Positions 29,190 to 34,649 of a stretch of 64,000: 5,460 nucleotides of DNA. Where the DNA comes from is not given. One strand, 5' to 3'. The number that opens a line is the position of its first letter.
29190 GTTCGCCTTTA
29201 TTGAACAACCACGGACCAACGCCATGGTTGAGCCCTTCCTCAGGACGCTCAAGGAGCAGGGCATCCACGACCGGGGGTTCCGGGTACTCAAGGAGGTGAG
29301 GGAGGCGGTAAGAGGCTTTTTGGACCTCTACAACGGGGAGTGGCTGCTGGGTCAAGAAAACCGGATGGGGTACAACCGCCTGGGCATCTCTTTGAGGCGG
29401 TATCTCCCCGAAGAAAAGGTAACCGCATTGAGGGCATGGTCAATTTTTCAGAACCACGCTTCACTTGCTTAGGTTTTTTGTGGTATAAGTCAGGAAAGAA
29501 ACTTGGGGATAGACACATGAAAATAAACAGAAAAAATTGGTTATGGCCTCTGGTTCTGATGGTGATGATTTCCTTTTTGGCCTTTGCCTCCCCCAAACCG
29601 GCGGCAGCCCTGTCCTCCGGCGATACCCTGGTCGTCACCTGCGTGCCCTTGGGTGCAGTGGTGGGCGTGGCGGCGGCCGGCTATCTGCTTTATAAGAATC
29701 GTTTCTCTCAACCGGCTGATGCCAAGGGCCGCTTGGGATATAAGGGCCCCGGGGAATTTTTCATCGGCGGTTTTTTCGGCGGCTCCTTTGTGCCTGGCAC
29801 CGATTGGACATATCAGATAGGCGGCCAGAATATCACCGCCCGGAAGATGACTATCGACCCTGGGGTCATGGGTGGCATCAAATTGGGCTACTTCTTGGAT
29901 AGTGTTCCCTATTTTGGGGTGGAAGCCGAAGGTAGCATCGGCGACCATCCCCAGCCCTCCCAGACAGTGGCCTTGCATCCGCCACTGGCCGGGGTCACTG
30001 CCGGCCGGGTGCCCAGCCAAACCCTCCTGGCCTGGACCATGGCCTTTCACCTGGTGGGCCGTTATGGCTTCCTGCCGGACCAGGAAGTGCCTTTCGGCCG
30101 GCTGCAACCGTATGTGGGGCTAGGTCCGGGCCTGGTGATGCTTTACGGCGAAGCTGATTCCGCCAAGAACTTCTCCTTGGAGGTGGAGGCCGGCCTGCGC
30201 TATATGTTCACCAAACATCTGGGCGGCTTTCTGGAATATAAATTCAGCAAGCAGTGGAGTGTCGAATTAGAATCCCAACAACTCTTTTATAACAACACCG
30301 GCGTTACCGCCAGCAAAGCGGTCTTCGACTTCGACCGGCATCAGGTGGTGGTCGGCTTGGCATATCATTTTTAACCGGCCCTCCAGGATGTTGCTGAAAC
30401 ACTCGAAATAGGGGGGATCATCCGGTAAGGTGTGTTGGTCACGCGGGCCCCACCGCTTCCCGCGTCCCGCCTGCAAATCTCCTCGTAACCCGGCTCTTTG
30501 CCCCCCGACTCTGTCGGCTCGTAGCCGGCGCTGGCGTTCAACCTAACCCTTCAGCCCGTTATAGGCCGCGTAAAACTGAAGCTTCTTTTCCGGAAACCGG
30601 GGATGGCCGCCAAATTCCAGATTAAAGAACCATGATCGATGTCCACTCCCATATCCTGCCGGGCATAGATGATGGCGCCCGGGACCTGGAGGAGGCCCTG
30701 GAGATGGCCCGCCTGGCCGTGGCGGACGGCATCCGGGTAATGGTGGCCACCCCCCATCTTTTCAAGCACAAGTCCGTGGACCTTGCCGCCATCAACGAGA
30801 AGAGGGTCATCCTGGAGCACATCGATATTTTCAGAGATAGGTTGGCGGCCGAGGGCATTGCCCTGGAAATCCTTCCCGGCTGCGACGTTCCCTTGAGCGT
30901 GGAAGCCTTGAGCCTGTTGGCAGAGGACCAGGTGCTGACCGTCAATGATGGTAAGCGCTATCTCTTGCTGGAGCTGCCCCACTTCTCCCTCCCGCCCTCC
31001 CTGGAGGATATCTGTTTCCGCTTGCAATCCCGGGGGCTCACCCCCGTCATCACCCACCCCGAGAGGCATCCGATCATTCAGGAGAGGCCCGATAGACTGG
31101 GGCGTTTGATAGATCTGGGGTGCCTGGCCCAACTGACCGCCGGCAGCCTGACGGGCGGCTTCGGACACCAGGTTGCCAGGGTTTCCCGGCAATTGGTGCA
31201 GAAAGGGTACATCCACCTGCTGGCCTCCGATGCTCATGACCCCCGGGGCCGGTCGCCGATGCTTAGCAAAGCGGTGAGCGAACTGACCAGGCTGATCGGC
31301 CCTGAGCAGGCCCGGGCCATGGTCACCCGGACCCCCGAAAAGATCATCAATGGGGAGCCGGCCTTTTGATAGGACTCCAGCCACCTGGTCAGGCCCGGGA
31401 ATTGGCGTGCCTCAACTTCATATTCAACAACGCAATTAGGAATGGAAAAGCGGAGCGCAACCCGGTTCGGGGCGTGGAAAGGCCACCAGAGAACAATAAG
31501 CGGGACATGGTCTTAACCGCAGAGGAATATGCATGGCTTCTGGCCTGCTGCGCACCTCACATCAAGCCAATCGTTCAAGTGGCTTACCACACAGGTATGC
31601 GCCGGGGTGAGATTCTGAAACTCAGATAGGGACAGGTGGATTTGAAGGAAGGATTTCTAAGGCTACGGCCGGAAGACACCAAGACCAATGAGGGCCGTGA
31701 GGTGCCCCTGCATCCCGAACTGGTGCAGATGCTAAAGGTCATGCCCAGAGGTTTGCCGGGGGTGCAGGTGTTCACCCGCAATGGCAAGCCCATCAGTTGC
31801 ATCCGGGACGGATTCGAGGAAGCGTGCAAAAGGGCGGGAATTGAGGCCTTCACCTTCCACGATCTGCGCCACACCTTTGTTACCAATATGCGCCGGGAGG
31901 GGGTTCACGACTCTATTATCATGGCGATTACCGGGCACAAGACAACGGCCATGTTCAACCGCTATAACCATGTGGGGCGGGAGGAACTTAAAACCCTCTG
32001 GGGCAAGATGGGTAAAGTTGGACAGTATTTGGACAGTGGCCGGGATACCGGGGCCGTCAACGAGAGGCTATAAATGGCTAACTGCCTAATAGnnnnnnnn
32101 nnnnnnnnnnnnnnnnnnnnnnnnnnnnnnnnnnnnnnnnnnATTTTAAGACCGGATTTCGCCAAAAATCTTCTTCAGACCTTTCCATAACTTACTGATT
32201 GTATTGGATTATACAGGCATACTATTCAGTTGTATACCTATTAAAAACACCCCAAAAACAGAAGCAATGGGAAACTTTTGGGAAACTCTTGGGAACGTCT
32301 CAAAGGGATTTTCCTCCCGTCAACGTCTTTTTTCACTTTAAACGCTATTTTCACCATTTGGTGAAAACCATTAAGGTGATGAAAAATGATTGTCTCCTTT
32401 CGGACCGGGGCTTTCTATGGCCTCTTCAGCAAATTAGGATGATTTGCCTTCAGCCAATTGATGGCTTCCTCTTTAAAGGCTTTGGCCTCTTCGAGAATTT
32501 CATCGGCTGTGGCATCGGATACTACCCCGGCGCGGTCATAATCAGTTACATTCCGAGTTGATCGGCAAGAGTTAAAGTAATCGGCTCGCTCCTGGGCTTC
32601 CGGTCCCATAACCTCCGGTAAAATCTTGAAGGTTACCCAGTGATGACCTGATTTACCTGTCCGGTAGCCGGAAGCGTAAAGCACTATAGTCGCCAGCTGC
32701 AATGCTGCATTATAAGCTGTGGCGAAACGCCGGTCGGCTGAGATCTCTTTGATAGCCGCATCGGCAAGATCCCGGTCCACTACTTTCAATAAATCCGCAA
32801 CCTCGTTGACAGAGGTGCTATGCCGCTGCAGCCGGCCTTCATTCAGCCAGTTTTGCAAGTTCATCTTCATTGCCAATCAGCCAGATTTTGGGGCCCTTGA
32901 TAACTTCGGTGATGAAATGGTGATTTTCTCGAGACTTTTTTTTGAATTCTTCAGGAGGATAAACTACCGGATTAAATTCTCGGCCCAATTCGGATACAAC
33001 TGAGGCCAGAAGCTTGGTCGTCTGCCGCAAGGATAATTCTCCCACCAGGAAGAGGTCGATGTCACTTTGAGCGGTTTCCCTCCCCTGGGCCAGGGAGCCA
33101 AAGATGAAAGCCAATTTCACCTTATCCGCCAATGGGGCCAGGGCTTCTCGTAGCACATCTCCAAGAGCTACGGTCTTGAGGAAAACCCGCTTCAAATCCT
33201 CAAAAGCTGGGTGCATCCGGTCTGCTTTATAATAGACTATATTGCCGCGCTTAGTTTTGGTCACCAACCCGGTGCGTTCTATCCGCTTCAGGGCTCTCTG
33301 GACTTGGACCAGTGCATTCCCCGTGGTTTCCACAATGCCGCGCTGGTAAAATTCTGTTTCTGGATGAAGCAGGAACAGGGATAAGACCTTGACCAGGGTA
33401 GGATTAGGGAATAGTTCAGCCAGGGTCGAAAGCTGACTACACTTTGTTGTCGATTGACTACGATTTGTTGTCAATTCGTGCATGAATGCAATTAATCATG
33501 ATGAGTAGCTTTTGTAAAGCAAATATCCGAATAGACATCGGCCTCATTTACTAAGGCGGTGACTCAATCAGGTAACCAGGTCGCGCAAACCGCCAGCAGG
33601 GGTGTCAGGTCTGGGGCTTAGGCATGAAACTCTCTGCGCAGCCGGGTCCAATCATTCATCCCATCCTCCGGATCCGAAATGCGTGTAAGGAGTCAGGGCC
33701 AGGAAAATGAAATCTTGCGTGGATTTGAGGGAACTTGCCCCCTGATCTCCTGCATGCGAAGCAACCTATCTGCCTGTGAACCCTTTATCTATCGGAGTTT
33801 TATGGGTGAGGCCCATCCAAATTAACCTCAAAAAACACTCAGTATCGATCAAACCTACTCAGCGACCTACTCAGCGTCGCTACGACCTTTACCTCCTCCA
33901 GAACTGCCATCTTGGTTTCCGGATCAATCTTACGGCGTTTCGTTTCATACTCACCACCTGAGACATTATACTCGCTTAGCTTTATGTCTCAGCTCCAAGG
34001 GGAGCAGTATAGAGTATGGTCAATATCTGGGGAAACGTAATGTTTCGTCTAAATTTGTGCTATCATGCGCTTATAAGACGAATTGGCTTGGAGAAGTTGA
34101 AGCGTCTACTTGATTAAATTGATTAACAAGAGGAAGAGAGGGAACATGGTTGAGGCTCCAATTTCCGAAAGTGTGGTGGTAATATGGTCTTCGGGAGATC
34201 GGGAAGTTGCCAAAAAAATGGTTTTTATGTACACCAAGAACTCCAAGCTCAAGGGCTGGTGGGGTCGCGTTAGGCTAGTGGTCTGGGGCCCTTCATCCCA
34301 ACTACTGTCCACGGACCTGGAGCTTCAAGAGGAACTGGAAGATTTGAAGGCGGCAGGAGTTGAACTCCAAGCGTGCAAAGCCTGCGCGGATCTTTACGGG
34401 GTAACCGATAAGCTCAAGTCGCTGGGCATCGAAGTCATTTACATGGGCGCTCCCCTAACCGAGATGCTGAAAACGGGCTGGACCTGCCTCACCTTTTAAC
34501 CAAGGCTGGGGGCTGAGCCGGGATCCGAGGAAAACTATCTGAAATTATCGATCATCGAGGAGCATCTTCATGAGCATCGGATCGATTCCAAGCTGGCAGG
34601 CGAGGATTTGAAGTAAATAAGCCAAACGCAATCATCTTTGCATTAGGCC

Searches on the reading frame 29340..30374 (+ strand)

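Call 22: search_protein_families(library=pfam, proteins=[window:29340-30374:+], max_evalue=0.01)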
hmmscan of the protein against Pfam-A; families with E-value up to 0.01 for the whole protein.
window:29340-30374:+ (344 aa): 1 family
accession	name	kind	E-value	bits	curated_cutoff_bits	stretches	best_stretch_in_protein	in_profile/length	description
PF13505.12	OMP_b-brl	-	3.8e-12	47.2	28.7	1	158-344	26-175/175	Outer membrane protein beta-barrel domain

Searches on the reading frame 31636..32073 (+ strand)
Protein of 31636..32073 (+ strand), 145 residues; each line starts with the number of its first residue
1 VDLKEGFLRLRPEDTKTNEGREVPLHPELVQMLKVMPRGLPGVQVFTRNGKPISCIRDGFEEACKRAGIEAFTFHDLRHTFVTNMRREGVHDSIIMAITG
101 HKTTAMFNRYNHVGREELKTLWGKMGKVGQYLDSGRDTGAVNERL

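Call 22: search_protein_families(library=pfam, proteins=[window:31636-32073:+], max_evalue=0.01)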
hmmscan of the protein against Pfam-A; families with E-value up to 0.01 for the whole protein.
window:31636-32073:+ (145 aa): 1 family
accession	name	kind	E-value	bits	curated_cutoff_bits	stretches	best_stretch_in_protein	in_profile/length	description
PF00589.27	Phage_integrase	-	5.3e-18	65.8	27.1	1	1-114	49-169/172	Phage integrase family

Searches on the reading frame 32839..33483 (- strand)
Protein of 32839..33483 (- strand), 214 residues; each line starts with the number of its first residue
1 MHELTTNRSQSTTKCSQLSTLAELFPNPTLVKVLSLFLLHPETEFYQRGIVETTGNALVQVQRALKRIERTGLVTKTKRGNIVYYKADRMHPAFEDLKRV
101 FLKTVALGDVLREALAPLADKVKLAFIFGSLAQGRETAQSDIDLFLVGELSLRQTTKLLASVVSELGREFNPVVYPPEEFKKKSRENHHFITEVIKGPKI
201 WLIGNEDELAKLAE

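Call 8: search_protein_families(library=pfam, proteins=[window:32839-33483:-], max_evalue=0.01)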
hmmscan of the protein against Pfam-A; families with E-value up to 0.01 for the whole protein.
window:32839-33483:- (214 aa): 3 families
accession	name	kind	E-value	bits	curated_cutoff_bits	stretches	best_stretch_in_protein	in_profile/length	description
PF18765.7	Polbeta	-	1.2e-07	32.2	26.9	1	120-162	11-51/93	Polymerase beta, Nucleotidyltransferase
PF01909.29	NTP_transf_2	-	1.8e-06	28.7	21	1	113-182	6-79/93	Nucleotidyltransferase domain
PF22600.2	MTPAP-like_central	-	0.0099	16.4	27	0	108-150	26-67/139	Poly(A) RNA polymerase, mitochondrial-like, central palm domain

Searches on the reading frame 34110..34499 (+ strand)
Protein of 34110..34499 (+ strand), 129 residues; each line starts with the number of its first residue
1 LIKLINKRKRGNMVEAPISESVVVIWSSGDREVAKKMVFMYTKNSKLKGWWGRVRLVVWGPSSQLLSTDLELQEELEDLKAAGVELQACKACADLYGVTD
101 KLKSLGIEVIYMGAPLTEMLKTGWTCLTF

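Call 22: search_protein_families(library=pfam, proteins=[window:34110-34499:+], max_evalue=0.01)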
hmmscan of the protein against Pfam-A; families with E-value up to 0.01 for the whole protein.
window:34110-34499:+ (129 aa): 1 family
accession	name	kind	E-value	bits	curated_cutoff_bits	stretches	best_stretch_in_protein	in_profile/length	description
PF02635.20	DsrE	-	2.5e-05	24.9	22.7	1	71-129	59-116/116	DsrE/DsrF-like family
